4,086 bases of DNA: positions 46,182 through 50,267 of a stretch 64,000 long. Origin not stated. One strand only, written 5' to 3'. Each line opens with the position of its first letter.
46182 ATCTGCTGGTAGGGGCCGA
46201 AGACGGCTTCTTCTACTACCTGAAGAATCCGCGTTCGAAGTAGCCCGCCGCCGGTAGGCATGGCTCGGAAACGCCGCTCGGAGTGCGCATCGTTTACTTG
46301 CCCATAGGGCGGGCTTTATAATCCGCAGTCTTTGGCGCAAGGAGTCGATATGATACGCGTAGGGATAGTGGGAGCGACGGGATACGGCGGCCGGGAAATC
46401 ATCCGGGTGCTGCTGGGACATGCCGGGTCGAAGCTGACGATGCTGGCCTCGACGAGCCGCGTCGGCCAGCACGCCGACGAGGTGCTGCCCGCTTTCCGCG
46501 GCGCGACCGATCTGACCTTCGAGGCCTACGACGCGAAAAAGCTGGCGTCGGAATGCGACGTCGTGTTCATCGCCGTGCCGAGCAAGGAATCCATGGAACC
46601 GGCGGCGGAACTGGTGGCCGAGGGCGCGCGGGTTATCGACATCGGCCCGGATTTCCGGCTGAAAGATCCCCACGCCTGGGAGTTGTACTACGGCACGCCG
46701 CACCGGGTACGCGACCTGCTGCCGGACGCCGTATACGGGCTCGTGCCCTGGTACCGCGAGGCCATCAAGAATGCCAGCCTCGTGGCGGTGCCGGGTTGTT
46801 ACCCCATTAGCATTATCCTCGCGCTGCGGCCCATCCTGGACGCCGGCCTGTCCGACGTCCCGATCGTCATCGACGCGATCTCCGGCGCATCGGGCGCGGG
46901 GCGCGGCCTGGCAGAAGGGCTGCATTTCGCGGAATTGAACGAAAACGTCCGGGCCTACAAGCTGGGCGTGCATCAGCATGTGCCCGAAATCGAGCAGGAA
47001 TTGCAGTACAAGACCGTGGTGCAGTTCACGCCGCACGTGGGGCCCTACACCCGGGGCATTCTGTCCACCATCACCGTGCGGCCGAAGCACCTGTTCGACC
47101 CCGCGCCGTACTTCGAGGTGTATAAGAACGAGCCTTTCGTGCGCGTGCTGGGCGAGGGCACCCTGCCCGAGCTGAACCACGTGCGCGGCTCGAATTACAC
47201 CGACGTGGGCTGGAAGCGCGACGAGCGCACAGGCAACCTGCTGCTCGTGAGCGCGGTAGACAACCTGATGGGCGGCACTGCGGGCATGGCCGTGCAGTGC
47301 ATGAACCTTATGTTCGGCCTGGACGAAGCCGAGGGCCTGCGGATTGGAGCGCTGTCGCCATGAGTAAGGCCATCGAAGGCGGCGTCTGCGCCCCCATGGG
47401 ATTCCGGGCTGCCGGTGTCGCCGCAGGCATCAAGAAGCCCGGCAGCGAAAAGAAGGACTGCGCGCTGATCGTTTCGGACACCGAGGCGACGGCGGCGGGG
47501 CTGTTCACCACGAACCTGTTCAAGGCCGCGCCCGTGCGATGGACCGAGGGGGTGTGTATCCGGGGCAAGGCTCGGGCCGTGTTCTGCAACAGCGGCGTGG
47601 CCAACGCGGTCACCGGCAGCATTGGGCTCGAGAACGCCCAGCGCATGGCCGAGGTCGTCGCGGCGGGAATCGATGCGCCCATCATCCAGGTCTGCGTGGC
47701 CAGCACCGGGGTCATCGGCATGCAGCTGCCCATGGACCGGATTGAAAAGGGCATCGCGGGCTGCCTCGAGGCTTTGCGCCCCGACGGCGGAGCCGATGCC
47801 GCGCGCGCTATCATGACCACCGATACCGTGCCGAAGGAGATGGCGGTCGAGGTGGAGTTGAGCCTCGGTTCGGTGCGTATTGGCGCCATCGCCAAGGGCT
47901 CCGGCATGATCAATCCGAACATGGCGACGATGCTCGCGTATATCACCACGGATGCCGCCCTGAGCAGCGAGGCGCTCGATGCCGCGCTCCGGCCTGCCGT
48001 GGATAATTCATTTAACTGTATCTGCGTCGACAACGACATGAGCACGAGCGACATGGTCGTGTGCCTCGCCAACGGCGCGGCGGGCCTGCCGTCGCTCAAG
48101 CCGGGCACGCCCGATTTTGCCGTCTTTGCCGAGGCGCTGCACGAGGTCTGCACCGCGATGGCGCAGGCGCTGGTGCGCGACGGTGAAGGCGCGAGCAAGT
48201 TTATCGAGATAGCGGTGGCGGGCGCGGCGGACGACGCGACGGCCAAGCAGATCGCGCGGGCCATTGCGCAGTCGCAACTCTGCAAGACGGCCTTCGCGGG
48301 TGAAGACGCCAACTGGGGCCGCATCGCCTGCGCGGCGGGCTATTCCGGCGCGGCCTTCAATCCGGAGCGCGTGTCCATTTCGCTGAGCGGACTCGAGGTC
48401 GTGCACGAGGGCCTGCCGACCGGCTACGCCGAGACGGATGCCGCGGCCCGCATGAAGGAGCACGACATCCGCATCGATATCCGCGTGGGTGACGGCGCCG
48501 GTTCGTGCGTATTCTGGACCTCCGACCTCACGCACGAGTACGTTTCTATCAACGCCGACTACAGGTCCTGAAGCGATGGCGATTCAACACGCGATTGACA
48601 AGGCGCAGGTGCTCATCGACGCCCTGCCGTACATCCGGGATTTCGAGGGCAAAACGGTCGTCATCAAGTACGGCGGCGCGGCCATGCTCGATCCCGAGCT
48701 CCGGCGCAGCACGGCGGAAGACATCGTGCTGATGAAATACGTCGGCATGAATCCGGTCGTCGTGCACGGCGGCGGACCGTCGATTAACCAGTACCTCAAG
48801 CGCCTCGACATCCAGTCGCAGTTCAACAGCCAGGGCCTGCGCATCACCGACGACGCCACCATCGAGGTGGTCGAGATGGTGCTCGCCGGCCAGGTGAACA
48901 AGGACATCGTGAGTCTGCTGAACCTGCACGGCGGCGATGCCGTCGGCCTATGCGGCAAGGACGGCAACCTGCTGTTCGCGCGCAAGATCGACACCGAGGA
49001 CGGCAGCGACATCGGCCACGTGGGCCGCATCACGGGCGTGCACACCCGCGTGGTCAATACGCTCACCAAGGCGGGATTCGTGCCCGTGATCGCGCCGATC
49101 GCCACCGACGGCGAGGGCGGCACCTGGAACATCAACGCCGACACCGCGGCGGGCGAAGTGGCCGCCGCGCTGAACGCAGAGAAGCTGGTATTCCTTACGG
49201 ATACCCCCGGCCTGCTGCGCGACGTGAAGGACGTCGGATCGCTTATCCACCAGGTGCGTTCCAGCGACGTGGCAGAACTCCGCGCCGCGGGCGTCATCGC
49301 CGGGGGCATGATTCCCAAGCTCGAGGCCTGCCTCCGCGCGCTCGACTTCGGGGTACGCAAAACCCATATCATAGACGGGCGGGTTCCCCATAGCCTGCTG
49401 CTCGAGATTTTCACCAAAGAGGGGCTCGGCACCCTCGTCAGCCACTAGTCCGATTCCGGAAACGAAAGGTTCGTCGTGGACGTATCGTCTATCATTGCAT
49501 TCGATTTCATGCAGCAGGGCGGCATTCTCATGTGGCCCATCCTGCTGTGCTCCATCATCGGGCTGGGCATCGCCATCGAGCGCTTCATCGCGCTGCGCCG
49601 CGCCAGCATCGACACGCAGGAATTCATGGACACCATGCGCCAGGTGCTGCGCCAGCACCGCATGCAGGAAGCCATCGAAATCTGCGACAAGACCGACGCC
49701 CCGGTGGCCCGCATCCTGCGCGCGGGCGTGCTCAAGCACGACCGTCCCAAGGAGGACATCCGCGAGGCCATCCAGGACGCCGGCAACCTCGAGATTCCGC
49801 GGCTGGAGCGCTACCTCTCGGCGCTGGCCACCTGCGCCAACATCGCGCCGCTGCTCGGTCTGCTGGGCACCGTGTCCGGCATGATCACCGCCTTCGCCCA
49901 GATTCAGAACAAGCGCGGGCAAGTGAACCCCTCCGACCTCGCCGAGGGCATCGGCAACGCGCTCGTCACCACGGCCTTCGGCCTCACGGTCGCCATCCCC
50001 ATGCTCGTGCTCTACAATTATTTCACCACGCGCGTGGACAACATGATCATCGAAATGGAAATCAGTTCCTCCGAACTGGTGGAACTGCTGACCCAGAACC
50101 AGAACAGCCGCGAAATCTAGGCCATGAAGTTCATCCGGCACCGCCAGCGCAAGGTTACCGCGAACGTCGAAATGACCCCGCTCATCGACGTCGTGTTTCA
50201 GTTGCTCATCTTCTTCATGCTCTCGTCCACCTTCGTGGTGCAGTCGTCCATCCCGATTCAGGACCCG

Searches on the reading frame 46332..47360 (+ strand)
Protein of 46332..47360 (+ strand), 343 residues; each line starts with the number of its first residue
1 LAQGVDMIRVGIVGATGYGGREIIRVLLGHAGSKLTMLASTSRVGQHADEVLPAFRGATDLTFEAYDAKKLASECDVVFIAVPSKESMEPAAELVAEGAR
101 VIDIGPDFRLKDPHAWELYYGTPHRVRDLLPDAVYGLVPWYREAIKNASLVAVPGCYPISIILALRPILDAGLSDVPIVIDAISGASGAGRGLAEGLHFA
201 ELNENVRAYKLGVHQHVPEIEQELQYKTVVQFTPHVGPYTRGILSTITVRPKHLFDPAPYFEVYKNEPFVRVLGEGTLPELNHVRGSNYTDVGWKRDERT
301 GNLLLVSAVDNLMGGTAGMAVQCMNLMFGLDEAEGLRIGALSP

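Call 12: search_protein_families(library=pfam, proteins=[window:46332-47360:+], max_evalue=0.001)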
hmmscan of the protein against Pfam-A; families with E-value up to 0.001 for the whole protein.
window:46332-47360:+ (343 aa): 5 families
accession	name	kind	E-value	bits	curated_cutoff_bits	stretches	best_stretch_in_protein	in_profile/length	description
PF22698.1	Semialdhyde_dhC_1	-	7.6e-50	169.4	27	1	156-311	1-165/165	Semialdehyde dehydrogenase, dimerisation domain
PF01118.30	Semialdhyde_dh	-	1.6e-29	103.2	26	1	9-148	1-121/121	Semialdehyde dehydrogenase, NAD binding domain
PF02774.23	Semialdhyde_dhC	-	1.9e-15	58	26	1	165-313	1-183/184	Semialdehyde dehydrogenase, dimerisation domain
PF01408.29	GFO_IDH_MocA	-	0.00014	23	24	1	8-102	1-90/120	Oxidoreductase family, NAD-binding Rossmann fold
PF03807.23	F420_oxidored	-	0.0007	20.6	21.6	0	9-104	1-91/94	NADP oxidoreductase coenzyme F420-dependent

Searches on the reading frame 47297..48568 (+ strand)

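Call 12: search_protein_families(library=pfam, proteins=[window:47297-48568:+], max_evalue=0.001)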
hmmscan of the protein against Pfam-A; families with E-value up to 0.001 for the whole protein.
window:47297-48568:+ (424 aa): 1 family
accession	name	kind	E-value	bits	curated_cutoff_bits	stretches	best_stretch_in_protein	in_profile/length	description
PF01960.23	ArgJ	-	1.9e-147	491.4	32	1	37-424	1-377/377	ArgJ family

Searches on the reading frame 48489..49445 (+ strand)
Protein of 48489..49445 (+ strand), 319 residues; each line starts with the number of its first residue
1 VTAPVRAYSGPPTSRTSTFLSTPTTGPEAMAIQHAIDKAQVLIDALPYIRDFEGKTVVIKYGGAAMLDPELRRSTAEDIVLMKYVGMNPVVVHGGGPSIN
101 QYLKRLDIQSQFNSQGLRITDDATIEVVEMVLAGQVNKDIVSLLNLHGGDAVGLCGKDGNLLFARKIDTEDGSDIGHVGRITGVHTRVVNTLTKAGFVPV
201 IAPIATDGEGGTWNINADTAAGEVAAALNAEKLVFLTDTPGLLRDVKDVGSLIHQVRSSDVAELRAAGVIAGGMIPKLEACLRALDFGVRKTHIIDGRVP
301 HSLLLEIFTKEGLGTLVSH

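Call 12: search_protein_families(library=pfam, proteins=[window:48489-49445:+], max_evalue=0.001)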
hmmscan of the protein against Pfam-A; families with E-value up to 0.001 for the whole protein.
window:48489-49445:+ (319 aa): 1 family
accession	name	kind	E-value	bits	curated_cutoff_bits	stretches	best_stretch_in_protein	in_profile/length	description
PF00696.33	AA_kinase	-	6.7e-50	170.4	24.9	1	55-296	1-234/234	Amino acid kinase family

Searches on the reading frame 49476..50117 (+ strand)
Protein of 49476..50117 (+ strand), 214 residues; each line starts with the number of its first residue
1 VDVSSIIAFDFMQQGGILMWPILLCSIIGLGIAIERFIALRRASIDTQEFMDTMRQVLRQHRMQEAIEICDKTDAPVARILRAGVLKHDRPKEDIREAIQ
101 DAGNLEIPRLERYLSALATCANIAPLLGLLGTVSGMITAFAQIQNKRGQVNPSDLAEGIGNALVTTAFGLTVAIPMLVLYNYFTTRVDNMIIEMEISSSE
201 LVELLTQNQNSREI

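Call 12: search_protein_families(library=pfam, proteins=[window:49476-50117:+], max_evalue=0.001)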
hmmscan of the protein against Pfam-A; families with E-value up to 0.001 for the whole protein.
window:49476-50117:+ (214 aa): 1 family
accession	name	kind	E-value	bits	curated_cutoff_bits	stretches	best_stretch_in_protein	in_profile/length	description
PF01618.21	MotA_ExbB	-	5.5e-36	123.6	22.9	1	74-195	3-126/127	MotA/TolQ/ExbB proton channel family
